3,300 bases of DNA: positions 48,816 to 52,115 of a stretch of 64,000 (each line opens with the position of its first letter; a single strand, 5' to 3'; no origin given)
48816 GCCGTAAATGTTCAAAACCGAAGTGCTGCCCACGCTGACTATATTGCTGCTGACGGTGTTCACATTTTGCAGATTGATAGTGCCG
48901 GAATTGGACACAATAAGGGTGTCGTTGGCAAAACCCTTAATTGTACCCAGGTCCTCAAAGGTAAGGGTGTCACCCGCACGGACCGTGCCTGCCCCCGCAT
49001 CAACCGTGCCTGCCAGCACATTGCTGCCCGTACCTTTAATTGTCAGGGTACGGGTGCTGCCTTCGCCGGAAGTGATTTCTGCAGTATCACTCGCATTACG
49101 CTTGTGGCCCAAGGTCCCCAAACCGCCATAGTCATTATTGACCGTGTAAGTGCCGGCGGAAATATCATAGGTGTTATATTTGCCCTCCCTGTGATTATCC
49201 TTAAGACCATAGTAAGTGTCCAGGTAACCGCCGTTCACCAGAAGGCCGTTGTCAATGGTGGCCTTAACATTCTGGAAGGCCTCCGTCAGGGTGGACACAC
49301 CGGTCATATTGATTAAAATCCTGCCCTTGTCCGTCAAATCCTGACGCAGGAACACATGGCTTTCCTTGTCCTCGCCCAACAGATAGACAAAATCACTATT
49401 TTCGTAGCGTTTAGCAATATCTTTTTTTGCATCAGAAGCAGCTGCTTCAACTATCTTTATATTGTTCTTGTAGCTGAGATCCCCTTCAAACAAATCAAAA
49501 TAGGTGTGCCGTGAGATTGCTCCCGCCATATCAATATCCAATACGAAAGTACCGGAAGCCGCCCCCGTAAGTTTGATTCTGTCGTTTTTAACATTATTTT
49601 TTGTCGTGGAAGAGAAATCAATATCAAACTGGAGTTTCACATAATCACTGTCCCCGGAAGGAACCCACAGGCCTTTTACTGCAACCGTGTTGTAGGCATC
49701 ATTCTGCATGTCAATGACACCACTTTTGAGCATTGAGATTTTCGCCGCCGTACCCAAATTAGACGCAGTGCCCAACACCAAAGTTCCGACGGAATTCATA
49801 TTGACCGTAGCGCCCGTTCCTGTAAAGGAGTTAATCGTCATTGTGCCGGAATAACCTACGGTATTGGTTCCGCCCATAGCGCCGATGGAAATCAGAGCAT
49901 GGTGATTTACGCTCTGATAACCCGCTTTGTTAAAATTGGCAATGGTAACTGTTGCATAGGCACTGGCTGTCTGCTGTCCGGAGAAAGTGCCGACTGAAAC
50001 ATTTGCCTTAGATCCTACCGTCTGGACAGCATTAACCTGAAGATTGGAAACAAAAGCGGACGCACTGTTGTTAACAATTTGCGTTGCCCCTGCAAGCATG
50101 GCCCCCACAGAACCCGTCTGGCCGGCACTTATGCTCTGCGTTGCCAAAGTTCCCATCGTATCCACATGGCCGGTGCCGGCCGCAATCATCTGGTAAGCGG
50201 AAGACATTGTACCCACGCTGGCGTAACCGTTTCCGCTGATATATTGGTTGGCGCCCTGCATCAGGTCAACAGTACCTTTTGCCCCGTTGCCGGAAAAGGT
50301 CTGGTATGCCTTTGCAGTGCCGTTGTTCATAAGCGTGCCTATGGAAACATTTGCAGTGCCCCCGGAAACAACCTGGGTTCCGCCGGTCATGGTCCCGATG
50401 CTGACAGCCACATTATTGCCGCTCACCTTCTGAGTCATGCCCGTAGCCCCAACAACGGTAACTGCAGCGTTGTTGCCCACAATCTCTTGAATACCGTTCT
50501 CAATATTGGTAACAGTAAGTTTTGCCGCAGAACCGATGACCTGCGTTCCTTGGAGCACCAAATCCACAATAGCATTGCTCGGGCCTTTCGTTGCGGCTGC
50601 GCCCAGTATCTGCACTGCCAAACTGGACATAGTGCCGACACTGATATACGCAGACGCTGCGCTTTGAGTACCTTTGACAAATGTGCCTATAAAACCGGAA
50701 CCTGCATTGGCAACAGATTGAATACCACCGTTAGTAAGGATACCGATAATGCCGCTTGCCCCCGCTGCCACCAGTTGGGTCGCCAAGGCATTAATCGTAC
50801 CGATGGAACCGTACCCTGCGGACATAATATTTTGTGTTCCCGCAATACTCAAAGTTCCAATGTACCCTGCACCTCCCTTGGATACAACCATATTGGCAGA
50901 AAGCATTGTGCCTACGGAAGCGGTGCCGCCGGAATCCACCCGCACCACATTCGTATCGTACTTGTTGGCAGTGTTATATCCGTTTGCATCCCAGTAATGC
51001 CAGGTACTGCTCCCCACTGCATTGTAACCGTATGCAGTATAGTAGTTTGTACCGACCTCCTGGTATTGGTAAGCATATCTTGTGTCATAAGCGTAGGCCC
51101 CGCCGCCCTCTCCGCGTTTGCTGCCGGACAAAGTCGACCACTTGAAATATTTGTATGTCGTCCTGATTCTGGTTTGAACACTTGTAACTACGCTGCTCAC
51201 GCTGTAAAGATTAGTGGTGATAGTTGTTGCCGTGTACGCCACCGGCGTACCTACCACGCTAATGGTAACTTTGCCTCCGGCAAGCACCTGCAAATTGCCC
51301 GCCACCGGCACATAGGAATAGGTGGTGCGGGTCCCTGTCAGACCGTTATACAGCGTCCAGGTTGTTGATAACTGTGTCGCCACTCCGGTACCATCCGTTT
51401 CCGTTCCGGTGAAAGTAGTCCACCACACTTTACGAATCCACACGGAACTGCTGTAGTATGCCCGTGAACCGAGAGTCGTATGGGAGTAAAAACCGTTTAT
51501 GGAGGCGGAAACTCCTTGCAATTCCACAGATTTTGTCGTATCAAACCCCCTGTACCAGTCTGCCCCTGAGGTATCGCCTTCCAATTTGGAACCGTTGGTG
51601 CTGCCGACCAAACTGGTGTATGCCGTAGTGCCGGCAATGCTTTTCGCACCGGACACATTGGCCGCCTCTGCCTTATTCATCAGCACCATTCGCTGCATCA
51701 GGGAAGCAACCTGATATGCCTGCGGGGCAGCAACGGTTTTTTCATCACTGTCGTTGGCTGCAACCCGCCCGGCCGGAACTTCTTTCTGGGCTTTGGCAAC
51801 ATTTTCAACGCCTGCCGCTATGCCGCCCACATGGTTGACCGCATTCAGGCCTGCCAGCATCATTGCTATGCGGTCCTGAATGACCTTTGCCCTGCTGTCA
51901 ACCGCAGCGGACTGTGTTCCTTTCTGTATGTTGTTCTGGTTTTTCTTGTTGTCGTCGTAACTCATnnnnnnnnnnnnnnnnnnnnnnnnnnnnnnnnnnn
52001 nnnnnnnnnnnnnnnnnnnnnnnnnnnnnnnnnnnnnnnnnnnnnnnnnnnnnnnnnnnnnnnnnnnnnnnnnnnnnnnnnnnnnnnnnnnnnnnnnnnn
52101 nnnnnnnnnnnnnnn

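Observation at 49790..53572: TibC/Aah-type heptosyltransferase coupled to a giant protein that carries its cognate 19-aa repeats only near the N-terminus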

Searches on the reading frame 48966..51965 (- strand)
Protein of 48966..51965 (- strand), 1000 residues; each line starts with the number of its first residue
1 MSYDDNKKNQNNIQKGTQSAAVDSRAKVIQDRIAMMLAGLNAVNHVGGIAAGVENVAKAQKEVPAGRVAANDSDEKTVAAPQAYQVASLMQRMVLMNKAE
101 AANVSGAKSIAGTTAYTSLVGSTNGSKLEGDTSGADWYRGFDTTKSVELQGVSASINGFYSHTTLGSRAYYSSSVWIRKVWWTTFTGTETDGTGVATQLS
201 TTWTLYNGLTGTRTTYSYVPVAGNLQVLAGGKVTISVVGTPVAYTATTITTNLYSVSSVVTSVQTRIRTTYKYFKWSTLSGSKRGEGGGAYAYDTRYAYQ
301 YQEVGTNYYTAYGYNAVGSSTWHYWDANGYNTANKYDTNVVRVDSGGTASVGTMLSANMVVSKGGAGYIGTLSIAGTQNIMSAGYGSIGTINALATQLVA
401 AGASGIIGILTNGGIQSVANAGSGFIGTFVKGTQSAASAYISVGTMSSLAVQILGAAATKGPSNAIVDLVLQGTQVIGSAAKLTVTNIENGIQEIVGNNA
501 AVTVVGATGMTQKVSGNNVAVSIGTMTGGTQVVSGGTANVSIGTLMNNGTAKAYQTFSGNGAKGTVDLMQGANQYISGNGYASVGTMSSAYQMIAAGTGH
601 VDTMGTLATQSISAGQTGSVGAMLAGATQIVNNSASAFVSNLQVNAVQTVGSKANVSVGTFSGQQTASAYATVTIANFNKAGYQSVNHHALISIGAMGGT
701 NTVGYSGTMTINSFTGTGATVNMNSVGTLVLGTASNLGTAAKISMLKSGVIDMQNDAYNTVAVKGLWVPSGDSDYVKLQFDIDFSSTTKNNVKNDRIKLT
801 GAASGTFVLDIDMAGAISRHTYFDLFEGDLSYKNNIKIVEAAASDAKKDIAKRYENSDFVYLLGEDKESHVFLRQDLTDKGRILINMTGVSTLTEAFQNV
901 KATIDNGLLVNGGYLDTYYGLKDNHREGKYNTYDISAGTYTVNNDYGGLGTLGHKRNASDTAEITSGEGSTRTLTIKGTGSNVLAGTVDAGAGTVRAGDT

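Call 7: search_protein_families(library=pfam, proteins=[window:49266-51965:-], max_evalue=0.01)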
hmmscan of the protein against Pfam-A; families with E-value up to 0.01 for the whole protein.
window:49266-51965:- (900 aa): 0 families

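Call 8: search_protein_families(library=ncbifam, proteins=[window:49266-51965:-], max_evalue=0.01)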
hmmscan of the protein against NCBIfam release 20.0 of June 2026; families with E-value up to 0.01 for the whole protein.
window:49266-51965:- (900 aa): 0 families

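Call 11: search_protein_families(library=ncbifam, proteins=[window:48966-51965:-], max_evalue=10)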
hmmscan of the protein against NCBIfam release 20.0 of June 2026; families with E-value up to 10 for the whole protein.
window:48966-51965:- (1000 aa): 0 families

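Call 12: search_protein_families(library=pfam, proteins=[window:48966-51965:-], max_evalue=10)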
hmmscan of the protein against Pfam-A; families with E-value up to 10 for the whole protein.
window:48966-51965:- (1000 aa): 0 families

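Call 28: find_homologous_proteins(query=window:49566-51965:-)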
Query window:49566-51965:- (800 aa): 1 proteins with E <= 0.001 among 8000 candidates.
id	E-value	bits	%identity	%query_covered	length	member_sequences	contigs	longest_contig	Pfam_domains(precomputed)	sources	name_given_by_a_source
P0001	1.5e-5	42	30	39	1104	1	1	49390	PF03797.26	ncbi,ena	-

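Call 61: search_protein_families(library=ncbifam, proteins=[P0001], max_evalue=1)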
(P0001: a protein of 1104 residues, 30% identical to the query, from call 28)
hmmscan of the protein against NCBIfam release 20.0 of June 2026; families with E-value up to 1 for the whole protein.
P0001 (1104 aa): 4 families
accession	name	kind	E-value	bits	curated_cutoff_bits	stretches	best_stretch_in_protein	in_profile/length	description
TIGR01414.1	autotrans_barl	domain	7.4e-46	157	16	1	703-1104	5-432/432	autotransporter outer membrane beta-barrel domain-containing protein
NF033176.1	auto_AIDA-I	exception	1.2e-16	59.4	1200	2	111-484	115-497/1287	autotransporter adhesin AIDA-I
NF040482.1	auto_BafA_Cterm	equivalog_domain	4e-06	25.5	700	1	909-1103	446-642/643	BafA family autotransporter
TIGR04415.1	O_hepto_targRPT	repeat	0.011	15.7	30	1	408-437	8-38/38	strand-loop-strand repeat protein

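Call 66: find_encoding_contigs(protein=P0001, flank=6000, max_places=2)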
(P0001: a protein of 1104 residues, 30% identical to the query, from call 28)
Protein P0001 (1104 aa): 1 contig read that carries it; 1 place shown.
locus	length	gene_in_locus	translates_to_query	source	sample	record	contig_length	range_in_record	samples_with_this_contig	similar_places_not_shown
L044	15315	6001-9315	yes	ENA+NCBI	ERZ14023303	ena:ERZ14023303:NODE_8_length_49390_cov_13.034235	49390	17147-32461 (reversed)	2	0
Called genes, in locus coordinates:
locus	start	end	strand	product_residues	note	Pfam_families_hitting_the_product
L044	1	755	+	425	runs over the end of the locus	PF06808:DctM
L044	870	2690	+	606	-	PF00009:GTP_EFTU, PF01926:MMR_HSR1 (weak), PF22042:EF-G_D2, PF03144:GTP_EFTU_D2, PF00679:EFG_C, PF21018:BipA_C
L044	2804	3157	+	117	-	PF04472:SepF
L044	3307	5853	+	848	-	PF03797:Autotransporter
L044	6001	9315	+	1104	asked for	PF03797:Autotransporter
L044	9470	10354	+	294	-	PF09394:Inhibitor_I42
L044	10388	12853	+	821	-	PF01136:Peptidase_U32, PF12392:DUF3656, PF01136:Peptidase_U32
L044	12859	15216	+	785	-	PF00488:MutS_V, PF20297:MSSS, PF01713:Smr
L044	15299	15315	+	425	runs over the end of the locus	PF00696:AA_kinase, PF01842:ACT, PF22468:ACT_9, PF13840:ACT_7, PF22468:ACT_9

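Call 89: search_solved_structures(query=A2, max_evalue=1)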
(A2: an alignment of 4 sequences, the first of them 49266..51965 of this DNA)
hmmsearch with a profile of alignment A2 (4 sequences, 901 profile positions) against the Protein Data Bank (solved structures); distinct sequences matched with E-value up to 1: 2.
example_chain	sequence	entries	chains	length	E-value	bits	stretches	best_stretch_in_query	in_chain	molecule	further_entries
1tw0_A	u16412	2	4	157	0.01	17.2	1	539-609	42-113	pathogenesis-related class 10 protein SPE-16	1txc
1xdf_A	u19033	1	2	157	0.11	13.7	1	535-611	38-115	PR10.2A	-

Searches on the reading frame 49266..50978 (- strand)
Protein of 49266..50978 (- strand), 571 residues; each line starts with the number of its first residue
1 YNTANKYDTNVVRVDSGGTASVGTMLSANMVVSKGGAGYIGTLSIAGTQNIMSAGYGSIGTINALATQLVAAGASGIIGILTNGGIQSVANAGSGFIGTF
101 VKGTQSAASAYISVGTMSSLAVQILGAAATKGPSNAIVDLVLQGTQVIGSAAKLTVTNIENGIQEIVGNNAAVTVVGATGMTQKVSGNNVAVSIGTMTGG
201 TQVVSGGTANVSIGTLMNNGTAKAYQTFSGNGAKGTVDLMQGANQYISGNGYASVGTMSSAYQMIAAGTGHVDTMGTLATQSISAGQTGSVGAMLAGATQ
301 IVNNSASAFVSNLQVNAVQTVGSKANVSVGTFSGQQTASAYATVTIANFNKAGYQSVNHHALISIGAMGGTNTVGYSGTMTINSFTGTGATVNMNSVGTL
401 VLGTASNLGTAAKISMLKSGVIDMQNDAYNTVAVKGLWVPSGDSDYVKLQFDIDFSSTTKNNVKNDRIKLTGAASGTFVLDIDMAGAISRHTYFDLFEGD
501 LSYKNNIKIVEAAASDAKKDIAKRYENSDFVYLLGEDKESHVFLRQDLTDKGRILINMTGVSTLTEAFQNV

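Call 91: predict_structure(alignment_id=A4)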
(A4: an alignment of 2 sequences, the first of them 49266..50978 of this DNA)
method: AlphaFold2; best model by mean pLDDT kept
length: 571 residues; sequences in the alignment: 2
mean_pLDDT: 61.3   pTM: 0.59
mean pLDDT of the five models: 61.3, 60.8, 60.7, 57.2, 50.1
residues with pLDDT >= 90: 38; 70-90: 198; 50-70: 150; < 50: 185
segments of 3 or more residues with pLDDT < 50: 1-9, 125-135, 405-412, 425-571
pLDDT, mean of each block of 10 residues (from residue 1): 37 72 68 74 71 73 71 72 70 63 58 51 43 47 62 69 73 79 80 84 75 81 71 85 84 89 89 92 91 90 89 83 85 78 77 60 65 57 59 58 49 50 47 37 38 35 32 37 33 31 34 32 36 34 35 30 33 27
secondary structure, 60 per line:
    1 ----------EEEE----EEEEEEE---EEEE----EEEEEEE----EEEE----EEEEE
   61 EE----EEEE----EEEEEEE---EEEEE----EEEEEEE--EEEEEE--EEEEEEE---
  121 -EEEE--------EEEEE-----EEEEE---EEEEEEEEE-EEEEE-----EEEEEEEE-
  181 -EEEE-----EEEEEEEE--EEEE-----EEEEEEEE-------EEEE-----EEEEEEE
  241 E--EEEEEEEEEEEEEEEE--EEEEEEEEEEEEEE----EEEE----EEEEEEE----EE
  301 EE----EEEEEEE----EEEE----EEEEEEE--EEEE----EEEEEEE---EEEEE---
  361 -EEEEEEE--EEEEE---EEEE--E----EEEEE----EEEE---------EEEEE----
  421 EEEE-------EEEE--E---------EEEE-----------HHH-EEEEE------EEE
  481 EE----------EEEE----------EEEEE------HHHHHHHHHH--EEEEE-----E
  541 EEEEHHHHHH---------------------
elements in order: E11-14 E19-25 E29-32 E37-43 E48-51 E56-62 E67-70 E75-81 E85-89 E94-100 E103-108 E111-117 E122-125 E134-138 E144-148 E152-160 E162-166 E172-179 E182-185 E191-198 E201-204 E210-217 E225-228 E234-241 E244-259 E262-275 E280-283 E288-294 E299-302 E307-313 E318-321 E326-332 E335-338 E343-349 E353-357 E362-368 E371-375 E379-382 E390-394 E399-402 E412-416 E421-424 E432-435 E448-451 E467-471 E478-482 E493-496 E507-511 H518-527 E530-534 E540-544 H545-550

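Call 93: fold_search(model_id=the predicted structure, library=pdb)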
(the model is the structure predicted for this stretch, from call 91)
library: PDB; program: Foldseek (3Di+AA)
matches with E <= 10: 62; with E <= 0.001: 2
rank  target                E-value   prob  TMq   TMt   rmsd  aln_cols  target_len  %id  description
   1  7koh_C                2.1e-04  0.98  0.23  0.23  18.8       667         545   15  Crystal structure of antigen 43 from Escherichia coli EDL933 (released 2022-03-09)
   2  4kh3                  4.7e-04  1.00  0.26  0.29  15.5       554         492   16  Structure of a bacterial self-associating protein (released 2014-01-15)
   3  7koh_A                2.4e-03  0.82  0.22  0.23  19.5       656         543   13  Crystal structure of antigen 43 from Escherichia coli EDL933 (released 2022-03-09)
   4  7koh_B                2.8e-03  0.60  0.19  0.19  19.4       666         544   14  Crystal structure of antigen 43 from Escherichia coli EDL933 (released 2022-03-09)
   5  7ko9                  5.0e-03  0.99  0.33  0.34  16.7       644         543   16  Crystal structure of antigen 43 from uropathogenic Escherichia coli UTI89 (released 2022-03-09)
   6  3ak5_A                8.4e-03  0.72  0.19  0.14  14.8       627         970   10  Hemoglobin protease (Hbp) passenger missing domain-2 (released 2010-10-06)
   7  7kob                  9.7e-03  0.99  0.26  0.35  11.7       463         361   16  Crystal structure of antigen 43b from Escherichia coli CFT073 (released 2022-03-09)
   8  4q1q_A                1.1e-02  0.99  0.20  0.33  10.9       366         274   15  Crystal structure of TibC-catalyzed hyper-glycosylated TibA55-350 fragment (released 2014-09-17)
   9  7koh_D                1.5e-02  0.75  0.23  0.24  18.8       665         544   14  Crystal structure of antigen 43 from Escherichia coli EDL933 (released 2022-03-09)
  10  1wxr                  4.3e-02  0.54  0.22  0.15  14.2       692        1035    9  Crystal structure of Heme Binding protein, an autotransporter hemoglobine protease from pathogenic Escherichia coli (released 2005-03-01)
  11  6nyf_A                5.2e-02  0.51  0.28  0.24  15.1       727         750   13  Helicobacter pylori Vacuolating Cytotoxin A Oligomeric Assembly 1 (OA-1) (released 2019-03-27)
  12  3sze                  5.7e-02  0.57  0.28  0.20  15.6       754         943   11  Crystal structure of the passenger domain of the E. coli autotransporter EspP (released 2011-10-12)
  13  4rm6                  6.3e-02  0.41  0.27  0.22  14.0       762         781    7  Crystal structure of Hemopexin Binding Protein (released 2016-05-18)
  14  9mne_B                9.3e-02  0.30  0.21  0.15  14.8       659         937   11  Crystal structure of enteropathogenic Escherichia coli EspC (released 2025-10-29)
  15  3syj                  9.7e-02  0.28  0.25  0.18  15.0       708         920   11  Crystal structure of the Haemophilus influenzae Hap adhesin (released 2011-08-24)
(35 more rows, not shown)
